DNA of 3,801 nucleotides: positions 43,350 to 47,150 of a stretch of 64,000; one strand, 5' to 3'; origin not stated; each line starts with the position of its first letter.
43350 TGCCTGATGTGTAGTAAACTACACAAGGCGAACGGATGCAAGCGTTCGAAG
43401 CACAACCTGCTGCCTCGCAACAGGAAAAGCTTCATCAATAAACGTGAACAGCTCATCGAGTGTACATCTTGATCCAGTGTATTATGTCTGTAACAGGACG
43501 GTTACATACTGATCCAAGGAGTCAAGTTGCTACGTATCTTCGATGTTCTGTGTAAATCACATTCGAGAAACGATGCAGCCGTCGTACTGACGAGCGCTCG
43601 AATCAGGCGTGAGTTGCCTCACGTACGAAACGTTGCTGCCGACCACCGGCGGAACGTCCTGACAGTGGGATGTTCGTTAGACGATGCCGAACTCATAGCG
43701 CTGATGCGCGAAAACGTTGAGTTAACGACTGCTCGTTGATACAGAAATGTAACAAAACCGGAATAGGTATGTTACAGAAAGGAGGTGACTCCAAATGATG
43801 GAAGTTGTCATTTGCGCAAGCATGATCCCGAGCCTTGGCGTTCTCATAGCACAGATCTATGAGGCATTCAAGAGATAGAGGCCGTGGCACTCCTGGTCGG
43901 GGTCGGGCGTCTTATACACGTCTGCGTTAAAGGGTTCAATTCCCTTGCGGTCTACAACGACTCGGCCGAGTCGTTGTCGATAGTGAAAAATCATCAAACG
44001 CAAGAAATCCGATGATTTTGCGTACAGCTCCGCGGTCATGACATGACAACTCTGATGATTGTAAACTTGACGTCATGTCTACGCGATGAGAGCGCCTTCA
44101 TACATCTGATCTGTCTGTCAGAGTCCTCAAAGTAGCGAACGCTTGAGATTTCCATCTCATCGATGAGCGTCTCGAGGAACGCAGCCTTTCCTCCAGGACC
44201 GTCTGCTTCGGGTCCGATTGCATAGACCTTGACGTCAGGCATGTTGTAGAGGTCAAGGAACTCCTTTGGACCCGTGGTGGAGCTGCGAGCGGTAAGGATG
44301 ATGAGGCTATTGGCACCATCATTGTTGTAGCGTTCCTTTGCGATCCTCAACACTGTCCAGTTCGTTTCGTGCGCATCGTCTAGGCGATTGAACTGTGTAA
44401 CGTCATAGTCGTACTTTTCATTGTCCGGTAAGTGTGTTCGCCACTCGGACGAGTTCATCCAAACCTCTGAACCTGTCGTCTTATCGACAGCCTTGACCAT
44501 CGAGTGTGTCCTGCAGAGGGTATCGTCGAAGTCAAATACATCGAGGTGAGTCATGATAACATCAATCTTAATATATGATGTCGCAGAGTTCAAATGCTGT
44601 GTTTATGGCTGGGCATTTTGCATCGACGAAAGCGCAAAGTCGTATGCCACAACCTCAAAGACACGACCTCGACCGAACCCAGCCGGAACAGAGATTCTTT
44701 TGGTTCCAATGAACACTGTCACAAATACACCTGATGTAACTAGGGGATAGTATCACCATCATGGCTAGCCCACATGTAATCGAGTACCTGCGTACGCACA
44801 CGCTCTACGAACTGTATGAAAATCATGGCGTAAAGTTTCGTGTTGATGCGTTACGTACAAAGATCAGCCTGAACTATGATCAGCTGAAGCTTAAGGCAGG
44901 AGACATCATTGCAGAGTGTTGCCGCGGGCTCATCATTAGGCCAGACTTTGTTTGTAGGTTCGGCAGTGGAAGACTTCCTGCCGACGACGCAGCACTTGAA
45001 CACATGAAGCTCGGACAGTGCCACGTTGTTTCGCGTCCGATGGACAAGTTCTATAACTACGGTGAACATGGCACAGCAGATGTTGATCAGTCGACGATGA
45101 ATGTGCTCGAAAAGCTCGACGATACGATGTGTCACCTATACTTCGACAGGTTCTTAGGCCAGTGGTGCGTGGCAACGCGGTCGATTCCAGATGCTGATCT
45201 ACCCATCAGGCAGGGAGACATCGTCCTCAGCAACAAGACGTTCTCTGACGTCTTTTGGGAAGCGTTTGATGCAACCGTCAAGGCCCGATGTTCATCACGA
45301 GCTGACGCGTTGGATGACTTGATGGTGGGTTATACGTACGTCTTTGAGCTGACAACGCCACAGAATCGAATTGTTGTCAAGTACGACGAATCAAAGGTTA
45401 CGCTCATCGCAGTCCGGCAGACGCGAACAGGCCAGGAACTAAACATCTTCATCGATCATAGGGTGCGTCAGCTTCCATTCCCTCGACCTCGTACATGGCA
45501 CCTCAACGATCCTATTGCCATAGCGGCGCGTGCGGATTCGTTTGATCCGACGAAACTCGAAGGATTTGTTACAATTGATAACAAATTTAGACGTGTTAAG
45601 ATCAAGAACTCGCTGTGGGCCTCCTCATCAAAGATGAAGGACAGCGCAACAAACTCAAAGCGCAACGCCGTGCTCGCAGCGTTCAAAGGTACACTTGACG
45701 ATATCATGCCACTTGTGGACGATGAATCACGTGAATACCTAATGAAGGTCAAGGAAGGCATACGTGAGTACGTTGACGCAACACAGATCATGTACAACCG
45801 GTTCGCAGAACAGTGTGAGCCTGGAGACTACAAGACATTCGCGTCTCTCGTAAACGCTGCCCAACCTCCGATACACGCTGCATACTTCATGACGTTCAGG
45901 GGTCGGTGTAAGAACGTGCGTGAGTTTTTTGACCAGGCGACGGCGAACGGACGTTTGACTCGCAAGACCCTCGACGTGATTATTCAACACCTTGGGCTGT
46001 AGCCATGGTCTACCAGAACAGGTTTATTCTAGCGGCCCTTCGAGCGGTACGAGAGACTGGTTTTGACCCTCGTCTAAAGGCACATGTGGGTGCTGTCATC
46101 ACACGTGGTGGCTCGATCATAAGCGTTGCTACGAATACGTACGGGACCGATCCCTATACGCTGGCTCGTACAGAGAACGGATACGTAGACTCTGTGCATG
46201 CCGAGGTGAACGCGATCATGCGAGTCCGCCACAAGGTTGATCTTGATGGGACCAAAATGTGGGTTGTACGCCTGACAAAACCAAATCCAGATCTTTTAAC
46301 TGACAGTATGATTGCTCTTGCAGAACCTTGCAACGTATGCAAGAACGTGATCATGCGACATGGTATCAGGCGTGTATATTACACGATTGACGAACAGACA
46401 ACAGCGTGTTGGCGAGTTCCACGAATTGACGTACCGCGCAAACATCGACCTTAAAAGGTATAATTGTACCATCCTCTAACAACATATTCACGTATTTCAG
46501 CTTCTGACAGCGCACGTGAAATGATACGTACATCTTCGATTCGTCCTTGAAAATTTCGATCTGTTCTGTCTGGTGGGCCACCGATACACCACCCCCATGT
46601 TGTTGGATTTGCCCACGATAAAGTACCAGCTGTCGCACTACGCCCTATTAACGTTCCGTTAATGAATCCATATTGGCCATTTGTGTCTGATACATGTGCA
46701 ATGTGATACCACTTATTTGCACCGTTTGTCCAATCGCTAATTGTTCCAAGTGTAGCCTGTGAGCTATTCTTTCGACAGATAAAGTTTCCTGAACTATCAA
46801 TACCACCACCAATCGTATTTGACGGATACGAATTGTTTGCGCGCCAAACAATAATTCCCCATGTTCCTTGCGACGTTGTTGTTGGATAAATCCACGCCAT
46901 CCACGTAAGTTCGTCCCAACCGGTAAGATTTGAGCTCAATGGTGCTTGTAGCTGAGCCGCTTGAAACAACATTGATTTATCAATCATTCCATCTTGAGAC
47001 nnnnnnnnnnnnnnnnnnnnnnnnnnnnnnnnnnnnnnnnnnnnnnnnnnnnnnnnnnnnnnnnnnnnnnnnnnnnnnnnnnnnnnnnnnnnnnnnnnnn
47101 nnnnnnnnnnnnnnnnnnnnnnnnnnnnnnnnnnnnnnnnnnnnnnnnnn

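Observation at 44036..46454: Candidate tRNA repair or editing module: HAD phosphatase, Rnl1-like ligase with KLDD motif-I variant, and a zinc deaminase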

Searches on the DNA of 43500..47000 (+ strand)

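Call 7: search_dna_similar(query=window:43500-47000:+, collection=phages, mode=near, max_rows=20)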
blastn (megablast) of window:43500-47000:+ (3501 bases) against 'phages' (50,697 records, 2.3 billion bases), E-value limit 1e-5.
No match.
